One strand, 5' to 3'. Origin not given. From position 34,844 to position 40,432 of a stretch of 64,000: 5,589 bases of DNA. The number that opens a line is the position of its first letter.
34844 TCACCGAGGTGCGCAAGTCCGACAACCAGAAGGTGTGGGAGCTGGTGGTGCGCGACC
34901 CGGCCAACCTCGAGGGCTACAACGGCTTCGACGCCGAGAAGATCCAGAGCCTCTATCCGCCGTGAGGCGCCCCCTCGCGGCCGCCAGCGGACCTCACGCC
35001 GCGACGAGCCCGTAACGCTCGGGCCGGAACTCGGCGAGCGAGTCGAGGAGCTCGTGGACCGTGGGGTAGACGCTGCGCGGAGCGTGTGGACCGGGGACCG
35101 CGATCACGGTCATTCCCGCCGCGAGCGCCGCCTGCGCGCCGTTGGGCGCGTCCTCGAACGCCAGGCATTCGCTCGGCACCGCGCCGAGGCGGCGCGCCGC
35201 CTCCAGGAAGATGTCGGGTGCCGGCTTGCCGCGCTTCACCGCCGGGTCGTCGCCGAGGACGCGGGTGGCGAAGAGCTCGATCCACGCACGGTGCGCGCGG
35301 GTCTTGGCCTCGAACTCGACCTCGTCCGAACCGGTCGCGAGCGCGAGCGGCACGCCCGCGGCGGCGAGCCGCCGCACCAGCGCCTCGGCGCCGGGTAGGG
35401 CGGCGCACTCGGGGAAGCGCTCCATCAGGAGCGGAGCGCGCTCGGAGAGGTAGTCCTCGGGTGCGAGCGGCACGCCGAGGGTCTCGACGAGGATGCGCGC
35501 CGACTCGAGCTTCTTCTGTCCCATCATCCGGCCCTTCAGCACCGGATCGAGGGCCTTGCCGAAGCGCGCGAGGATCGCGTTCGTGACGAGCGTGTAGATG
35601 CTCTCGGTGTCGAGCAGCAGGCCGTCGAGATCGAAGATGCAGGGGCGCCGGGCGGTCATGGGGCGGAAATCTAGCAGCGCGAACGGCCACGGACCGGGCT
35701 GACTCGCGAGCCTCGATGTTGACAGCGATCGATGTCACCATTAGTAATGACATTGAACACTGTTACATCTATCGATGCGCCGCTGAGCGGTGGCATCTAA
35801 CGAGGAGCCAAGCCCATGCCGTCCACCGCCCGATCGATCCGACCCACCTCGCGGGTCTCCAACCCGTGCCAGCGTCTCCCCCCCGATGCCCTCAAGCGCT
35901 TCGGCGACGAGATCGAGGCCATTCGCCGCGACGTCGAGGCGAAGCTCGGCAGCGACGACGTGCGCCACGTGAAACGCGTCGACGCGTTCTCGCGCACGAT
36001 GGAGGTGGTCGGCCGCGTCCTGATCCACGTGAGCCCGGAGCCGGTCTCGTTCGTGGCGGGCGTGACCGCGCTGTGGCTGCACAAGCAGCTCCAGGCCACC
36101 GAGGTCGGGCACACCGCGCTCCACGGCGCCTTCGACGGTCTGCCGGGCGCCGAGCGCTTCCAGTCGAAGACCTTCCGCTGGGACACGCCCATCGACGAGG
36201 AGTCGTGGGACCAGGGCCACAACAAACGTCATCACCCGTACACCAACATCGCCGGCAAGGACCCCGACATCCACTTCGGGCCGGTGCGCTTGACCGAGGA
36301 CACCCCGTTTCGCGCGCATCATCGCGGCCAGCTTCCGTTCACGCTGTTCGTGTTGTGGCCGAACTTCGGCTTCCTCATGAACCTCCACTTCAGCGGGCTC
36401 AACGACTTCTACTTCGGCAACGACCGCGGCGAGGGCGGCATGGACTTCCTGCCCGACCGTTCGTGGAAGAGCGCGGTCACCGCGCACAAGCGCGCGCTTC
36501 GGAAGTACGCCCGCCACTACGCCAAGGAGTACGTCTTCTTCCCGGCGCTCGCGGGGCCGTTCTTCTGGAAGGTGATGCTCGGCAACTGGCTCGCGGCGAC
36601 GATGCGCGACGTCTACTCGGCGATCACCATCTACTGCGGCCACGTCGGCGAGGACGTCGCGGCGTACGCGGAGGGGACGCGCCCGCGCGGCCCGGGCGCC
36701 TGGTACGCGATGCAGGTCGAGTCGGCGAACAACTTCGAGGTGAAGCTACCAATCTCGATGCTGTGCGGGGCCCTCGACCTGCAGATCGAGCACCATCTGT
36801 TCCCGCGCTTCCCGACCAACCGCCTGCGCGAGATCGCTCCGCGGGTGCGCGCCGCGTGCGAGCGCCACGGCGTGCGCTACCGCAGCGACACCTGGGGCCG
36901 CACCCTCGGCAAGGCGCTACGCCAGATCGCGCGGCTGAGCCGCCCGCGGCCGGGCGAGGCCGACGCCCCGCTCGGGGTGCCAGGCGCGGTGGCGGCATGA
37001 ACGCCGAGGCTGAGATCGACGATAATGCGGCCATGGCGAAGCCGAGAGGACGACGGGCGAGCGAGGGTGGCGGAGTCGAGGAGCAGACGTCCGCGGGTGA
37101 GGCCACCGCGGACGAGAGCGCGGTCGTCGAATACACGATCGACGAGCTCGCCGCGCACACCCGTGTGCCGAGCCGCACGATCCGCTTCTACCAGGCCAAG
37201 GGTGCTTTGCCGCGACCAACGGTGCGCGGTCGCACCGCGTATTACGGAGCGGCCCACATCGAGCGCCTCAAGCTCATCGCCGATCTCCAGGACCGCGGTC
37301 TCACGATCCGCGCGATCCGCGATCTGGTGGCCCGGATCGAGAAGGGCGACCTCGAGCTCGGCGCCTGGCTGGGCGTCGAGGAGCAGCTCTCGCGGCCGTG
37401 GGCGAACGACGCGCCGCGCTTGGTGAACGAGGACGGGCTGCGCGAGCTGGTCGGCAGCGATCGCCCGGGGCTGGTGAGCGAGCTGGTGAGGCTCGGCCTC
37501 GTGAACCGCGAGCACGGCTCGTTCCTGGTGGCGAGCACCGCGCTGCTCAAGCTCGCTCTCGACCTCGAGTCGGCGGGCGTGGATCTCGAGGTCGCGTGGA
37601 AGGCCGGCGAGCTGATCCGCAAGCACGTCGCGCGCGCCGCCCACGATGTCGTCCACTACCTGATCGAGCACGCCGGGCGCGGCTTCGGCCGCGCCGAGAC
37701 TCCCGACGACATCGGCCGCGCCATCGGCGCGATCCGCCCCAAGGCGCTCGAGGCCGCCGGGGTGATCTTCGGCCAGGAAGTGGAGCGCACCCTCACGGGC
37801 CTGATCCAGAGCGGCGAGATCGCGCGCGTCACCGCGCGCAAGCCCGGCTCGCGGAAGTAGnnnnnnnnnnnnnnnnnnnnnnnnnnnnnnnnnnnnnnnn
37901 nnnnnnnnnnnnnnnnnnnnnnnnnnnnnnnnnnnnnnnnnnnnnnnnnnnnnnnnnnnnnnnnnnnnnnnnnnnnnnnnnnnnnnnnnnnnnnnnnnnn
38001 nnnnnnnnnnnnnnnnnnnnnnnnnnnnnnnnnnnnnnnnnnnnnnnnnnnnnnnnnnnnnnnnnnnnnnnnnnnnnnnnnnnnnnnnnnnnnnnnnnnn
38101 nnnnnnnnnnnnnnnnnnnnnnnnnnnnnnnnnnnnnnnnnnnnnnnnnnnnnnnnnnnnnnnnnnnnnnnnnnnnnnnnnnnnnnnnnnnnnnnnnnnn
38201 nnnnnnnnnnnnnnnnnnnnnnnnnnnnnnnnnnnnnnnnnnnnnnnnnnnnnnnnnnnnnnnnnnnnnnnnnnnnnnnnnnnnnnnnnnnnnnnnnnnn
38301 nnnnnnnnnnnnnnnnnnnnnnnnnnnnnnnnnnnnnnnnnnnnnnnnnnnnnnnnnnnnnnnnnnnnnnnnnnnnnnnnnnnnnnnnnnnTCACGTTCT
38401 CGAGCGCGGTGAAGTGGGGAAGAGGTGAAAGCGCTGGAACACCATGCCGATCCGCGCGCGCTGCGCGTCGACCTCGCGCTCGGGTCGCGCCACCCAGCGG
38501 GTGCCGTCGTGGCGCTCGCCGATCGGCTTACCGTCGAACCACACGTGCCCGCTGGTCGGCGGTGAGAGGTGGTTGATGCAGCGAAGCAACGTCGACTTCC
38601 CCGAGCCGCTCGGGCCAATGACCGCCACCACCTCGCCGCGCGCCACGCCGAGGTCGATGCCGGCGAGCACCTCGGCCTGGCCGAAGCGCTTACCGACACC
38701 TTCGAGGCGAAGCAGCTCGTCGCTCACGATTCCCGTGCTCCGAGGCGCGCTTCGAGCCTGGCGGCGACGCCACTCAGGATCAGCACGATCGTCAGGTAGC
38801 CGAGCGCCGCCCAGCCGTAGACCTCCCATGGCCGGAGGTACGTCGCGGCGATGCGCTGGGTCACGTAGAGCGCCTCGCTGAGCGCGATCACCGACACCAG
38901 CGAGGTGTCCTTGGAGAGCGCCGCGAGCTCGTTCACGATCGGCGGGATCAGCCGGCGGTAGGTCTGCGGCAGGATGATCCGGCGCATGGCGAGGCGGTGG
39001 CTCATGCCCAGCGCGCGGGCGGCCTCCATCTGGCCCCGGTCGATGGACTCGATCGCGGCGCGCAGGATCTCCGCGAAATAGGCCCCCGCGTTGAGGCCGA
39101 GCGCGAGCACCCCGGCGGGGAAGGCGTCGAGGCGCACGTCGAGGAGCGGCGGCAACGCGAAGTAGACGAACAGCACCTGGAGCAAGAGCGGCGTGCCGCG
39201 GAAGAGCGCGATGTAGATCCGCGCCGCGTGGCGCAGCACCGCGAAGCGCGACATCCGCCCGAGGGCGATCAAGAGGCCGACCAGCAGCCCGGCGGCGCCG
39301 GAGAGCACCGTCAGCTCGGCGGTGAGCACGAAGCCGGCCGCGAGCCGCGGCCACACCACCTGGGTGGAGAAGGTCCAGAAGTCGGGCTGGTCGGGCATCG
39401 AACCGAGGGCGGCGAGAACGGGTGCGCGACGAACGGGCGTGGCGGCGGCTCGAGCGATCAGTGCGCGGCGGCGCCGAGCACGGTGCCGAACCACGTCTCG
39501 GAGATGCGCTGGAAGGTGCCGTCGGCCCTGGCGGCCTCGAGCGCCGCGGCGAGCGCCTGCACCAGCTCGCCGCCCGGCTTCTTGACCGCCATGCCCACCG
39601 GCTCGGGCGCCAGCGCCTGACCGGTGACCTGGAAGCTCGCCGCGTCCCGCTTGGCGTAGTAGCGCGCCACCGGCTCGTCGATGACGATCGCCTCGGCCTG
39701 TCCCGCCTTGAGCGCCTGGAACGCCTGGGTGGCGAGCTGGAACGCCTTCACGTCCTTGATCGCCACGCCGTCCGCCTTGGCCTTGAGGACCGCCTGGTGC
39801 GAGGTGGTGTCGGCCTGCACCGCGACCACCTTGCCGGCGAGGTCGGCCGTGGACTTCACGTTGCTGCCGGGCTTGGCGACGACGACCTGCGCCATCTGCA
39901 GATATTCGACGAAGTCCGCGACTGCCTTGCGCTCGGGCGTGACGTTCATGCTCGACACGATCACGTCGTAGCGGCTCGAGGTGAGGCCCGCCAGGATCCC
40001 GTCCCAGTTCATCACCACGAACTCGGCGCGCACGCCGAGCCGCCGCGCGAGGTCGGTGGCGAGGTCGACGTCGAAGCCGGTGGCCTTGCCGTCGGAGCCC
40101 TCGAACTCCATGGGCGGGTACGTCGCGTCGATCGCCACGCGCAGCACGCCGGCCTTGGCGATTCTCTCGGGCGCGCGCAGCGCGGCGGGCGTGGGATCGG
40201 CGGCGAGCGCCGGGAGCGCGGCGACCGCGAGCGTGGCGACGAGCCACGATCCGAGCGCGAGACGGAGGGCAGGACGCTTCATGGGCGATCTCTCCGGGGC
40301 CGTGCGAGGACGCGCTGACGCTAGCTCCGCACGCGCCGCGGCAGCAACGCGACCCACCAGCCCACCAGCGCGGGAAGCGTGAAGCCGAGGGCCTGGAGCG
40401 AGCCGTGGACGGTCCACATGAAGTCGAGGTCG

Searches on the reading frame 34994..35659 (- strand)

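Call 9: search_protein_families(library=pfam, proteins=[window:34994-35659:-], max_evalue=0.01)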
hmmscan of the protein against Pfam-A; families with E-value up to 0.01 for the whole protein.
window:34994-35659:- (221 aa): 4 families
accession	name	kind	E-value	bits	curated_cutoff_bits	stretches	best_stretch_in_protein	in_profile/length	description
PF00702.32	Hydrolase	-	5.5e-24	86.1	26.4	1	7-182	4-191/191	haloacid dehalogenase-like hydrolase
PF13419.12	HAD_2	-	2.2e-21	77.2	23.8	1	7-188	1-178/178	Haloacid dehalogenase-like hydrolase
PF12710.13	HAD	-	6.6e-05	23.8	27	1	8-152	2-152/189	haloacid dehalogenase-like hydrolase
PF13242.12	Hydrolase_like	-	0.00015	22.1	22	1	143-189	2-49/75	HAD-hyrolase-like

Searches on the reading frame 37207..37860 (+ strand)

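Call 9: search_protein_families(library=pfam, proteins=[window:37207-37860:+], max_evalue=0.01)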
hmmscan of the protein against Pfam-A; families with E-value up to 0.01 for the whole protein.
window:37207-37860:+ (217 aa): 1 family
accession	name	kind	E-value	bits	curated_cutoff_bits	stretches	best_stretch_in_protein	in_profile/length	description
PF13411.12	MerR_1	-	2.2e-09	37.7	21.6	1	2-42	29-67/69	MerR HTH family regulatory protein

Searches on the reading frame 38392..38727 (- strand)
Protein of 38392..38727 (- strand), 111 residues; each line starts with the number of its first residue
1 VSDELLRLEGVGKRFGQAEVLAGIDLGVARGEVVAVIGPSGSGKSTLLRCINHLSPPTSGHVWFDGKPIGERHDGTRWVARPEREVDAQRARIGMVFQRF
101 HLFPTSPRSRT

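Call 70: search_protein_families(library=pfam, proteins=[window:38392-38727:-], max_evalue=0.001)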
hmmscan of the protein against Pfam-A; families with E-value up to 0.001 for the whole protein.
window:38392-38727:- (111 aa): 6 families
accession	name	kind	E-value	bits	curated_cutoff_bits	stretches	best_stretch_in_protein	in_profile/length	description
PF00005.33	ABC_tran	-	1.8e-18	67.9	25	1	22-106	2-74/137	ABC transporter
PF13304.12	AAA_21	-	3.1e-05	24.6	27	1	34-84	2-50/304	AAA domain, putative AbiEii toxin, Type IV TA system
PF13191.12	AAA_16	-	4.2e-05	24.6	32.6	1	29-61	20-52/167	AAA ATPase domain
PF13555.12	AAA_29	-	7.3e-05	22.9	27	1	30-54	22-45/61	P-loop containing region of AAA domain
PF13481.12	AAA_25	-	0.00047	20.3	27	1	29-99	31-97/195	AAA domain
PF20703.3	nSTAND1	-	0.00056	20.1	27.1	1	24-50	26-52/379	Novel STAND NTPase 1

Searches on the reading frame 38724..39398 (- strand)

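Call 70: search_protein_families(library=pfam, proteins=[window:38724-39398:-], max_evalue=0.001)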
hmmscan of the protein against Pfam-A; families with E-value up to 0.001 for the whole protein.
window:38724-39398:- (224 aa): 1 family
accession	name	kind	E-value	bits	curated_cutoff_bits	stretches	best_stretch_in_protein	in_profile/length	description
PF00528.27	BPD_transp_1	-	4.6e-22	79.1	26.4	1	37-212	1-175/184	Binding-protein-dependent transport system inner membrane component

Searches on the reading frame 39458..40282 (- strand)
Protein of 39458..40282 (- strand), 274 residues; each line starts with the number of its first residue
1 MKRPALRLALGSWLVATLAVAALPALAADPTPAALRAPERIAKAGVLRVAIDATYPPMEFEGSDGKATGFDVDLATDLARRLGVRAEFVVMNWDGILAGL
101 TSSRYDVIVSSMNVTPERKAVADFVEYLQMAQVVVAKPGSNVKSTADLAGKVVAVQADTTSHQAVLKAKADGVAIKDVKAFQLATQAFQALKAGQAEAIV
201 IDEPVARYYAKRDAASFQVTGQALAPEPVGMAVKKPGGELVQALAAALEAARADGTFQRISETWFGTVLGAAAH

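Call 70: search_protein_families(library=pfam, proteins=[window:39458-40282:-], max_evalue=0.001)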
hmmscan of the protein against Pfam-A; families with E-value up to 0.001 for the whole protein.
window:39458-40282:- (274 aa): 4 families
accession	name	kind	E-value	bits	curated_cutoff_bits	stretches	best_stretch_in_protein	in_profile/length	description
PF00497.25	SBP_bac_3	-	8.8e-38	129.5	26.4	1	47-266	1-131/132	Bacterial extracellular solute-binding proteins, family 3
PF09084.16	NMT1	-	9.3e-07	29.4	20.5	1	131-210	74-156/216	NMT1/THI5 like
PF10613.14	Lig_chan-Glu_bd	-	2.1e-05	25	30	1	69-126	44-100/115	Ligated ion channel L-glutamate- and glycine-binding site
PF12974.12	Phosphonate-bd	-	7e-05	22.8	27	1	74-247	19-212/242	ABC transporter, phosphonate, periplasmic substrate-binding protein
